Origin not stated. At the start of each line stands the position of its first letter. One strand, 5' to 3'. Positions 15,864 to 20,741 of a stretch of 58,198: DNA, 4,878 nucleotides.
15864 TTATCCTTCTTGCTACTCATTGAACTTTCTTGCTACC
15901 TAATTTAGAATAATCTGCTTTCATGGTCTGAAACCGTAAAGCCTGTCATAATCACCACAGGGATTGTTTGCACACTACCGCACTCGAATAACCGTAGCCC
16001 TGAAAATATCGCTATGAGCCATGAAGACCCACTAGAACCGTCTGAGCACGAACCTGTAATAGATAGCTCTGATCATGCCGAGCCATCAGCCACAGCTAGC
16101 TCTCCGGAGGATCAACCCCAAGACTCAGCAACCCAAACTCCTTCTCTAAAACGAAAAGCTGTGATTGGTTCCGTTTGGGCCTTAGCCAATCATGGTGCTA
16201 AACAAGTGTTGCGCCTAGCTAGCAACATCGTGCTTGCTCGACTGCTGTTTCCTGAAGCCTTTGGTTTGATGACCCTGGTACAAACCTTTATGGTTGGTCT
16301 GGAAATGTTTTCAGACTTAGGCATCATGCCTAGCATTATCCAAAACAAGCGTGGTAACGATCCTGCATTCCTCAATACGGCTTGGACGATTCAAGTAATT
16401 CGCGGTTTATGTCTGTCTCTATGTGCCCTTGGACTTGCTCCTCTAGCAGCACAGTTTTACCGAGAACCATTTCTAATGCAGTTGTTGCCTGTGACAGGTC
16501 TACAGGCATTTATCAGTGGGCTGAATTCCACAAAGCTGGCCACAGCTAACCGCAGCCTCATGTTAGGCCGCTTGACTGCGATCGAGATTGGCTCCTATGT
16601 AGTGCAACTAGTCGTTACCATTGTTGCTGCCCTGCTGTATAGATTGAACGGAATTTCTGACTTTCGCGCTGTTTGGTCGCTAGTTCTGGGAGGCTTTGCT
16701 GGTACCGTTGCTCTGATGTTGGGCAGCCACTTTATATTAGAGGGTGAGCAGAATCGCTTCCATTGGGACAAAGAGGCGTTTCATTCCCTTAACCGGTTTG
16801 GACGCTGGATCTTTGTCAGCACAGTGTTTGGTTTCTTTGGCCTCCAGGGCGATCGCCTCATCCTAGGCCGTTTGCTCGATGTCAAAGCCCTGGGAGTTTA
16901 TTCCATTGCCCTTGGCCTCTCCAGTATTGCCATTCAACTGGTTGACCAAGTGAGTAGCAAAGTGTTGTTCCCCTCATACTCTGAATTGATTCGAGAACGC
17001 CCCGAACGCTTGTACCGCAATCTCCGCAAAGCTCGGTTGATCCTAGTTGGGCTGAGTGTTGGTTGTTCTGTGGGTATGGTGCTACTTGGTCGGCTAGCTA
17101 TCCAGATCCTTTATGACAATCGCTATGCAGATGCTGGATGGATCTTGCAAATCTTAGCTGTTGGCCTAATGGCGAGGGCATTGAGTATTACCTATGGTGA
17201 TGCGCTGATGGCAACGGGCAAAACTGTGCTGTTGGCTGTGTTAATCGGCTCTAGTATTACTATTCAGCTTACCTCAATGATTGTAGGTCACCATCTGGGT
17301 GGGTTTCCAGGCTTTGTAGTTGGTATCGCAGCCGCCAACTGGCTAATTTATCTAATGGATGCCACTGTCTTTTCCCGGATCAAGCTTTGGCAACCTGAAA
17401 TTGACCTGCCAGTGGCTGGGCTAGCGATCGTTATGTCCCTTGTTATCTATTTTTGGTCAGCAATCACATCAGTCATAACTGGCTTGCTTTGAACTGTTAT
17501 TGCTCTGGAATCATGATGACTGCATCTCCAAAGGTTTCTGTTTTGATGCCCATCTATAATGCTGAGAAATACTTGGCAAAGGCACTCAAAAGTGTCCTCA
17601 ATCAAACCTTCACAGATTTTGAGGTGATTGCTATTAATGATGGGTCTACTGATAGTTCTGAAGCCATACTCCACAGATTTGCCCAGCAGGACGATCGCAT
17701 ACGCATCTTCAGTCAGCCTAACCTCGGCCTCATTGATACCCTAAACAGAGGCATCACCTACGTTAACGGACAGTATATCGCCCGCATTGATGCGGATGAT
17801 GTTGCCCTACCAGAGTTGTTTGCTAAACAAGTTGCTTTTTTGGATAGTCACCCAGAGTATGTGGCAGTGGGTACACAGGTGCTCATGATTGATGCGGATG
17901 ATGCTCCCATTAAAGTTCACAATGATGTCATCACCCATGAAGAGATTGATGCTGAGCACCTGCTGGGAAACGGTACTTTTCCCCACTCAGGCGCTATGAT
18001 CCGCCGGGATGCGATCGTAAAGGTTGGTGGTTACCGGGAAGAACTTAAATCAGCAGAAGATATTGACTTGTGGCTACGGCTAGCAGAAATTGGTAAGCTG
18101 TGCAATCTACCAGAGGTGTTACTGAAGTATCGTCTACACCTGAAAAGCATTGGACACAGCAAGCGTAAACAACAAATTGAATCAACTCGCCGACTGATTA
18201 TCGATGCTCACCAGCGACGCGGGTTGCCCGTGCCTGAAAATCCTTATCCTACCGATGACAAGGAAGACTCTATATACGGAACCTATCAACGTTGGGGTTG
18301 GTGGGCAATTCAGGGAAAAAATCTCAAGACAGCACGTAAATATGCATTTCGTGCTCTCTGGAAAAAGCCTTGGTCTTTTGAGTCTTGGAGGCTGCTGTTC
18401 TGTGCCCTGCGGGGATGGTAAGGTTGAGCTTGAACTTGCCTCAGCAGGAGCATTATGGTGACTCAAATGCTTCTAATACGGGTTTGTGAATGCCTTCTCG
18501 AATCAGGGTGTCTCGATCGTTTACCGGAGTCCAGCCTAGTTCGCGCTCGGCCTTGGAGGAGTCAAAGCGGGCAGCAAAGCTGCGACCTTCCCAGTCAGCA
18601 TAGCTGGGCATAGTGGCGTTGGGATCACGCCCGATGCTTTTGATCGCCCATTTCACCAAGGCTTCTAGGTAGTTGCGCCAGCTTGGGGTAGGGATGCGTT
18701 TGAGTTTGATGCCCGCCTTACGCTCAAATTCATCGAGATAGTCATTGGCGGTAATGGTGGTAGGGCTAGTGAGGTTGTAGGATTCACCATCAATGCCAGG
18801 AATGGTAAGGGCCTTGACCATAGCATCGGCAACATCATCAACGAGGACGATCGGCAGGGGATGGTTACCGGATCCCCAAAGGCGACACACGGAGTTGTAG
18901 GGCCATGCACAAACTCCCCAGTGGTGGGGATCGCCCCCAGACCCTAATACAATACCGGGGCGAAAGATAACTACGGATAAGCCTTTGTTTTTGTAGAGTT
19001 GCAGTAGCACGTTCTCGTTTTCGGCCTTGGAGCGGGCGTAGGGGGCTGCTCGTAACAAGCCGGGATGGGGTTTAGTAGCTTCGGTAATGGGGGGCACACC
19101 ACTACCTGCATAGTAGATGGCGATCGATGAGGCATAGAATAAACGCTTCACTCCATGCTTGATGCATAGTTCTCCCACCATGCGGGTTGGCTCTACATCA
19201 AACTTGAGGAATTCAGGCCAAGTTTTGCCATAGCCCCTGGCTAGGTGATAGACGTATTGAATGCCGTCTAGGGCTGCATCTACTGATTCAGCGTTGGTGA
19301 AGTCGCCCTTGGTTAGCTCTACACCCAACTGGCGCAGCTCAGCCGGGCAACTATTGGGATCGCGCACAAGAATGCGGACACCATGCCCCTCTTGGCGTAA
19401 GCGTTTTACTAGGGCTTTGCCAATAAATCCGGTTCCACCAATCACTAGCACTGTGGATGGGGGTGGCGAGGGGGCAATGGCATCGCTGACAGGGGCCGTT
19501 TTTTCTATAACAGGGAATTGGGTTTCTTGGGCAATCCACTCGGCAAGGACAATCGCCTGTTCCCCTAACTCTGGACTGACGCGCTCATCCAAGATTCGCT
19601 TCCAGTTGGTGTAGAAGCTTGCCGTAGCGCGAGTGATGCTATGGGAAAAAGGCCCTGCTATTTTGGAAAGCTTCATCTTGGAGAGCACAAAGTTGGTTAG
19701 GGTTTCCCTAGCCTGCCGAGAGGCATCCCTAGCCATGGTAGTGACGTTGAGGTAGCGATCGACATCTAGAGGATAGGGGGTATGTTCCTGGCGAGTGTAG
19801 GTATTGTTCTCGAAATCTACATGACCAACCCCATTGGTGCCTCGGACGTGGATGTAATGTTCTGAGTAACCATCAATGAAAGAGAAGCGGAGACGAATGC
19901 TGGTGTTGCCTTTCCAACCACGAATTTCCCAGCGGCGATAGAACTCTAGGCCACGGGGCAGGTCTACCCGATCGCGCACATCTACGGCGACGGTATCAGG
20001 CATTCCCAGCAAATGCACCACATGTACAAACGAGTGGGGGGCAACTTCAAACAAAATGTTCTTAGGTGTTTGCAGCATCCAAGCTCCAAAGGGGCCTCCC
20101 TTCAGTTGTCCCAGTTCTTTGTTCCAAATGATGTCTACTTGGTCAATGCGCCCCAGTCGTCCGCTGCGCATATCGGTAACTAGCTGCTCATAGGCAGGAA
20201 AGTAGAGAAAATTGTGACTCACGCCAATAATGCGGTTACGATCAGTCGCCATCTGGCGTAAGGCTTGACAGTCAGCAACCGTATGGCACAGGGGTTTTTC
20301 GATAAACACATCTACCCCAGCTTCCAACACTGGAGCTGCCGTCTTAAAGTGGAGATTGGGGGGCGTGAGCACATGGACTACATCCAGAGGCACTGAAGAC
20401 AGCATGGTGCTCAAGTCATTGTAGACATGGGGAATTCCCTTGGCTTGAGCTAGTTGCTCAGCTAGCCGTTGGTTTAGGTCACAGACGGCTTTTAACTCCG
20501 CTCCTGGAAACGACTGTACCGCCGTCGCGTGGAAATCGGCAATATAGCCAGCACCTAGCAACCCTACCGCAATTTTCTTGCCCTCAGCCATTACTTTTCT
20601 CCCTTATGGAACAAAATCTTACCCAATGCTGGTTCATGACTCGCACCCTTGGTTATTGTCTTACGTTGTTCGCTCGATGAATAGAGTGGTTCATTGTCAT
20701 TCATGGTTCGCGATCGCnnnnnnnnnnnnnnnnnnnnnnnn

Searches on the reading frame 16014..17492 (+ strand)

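Call 79: search_protein_families(library=pfam, proteins=[window:16014-17492:+], max_evalue=0.00001)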
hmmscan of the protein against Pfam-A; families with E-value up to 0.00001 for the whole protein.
window:16014-17492:+ (492 aa): 2 families
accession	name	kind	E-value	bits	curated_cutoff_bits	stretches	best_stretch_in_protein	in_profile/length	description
PF13440.11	Polysacc_synt_3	-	6.5e-49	167.2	23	1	73-373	1-290/293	Polysaccharide biosynthesis protein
PF01943.22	Polysacc_synt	-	6.3e-20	72.2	28.2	1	54-325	6-273/274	Polysaccharide biosynthesis protein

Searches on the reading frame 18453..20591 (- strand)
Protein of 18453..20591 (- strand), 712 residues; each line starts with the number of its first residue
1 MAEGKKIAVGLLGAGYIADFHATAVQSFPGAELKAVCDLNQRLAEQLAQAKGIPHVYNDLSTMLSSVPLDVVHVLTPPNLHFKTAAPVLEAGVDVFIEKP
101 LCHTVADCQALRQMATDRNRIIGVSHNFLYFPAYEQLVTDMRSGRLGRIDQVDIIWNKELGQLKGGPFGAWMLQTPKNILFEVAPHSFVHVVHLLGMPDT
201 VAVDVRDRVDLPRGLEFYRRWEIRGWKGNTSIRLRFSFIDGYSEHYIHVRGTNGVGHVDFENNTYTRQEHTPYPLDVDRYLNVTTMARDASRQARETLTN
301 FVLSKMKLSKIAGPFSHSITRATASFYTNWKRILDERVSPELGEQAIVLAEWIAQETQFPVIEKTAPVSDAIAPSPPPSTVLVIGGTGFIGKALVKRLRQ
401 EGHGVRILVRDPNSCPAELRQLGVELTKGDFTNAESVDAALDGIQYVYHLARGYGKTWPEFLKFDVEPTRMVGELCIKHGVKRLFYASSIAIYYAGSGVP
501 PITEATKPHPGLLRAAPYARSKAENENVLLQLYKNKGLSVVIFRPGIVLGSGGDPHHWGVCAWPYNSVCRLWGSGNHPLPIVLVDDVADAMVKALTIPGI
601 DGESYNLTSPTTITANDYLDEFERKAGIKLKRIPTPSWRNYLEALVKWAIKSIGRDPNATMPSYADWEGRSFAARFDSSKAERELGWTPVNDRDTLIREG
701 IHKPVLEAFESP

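Call 79: search_protein_families(library=pfam, proteins=[window:18453-20591:-], max_evalue=0.00001)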
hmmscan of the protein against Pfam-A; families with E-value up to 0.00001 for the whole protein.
window:18453-20591:- (712 aa): 7 families
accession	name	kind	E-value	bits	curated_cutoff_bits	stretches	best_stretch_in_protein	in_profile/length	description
PF01370.27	Epimerase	-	1.4e-32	113.4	20.9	1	381-607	1-239/240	NAD dependent epimerase/dehydratase family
PF01408.29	GFO_IDH_MocA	-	4.1e-26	92.5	24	1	8-126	2-120/120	Oxidoreductase family, NAD-binding Rossmann fold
PF13460.12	NAD_binding_10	-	2.2e-19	70.5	27.2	1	385-548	1-146/184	NAD(P)H-binding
PF01073.25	3Beta_HSD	-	1.4e-17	64.1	22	1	382-594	1-228/280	3-beta hydroxysteroid dehydrogenase/isomerase family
PF05368.20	NmrA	-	1.5e-15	58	27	1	379-488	3-106/298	NmrA-like family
PF16363.11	GDP_Man_Dehyd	-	9.3e-14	52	27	1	382-543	1-178/332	GDP-mannose 4,6 dehydratase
PF07993.18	NAD_binding_4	-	8e-11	42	20.1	1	442-555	87-211/258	Male sterility protein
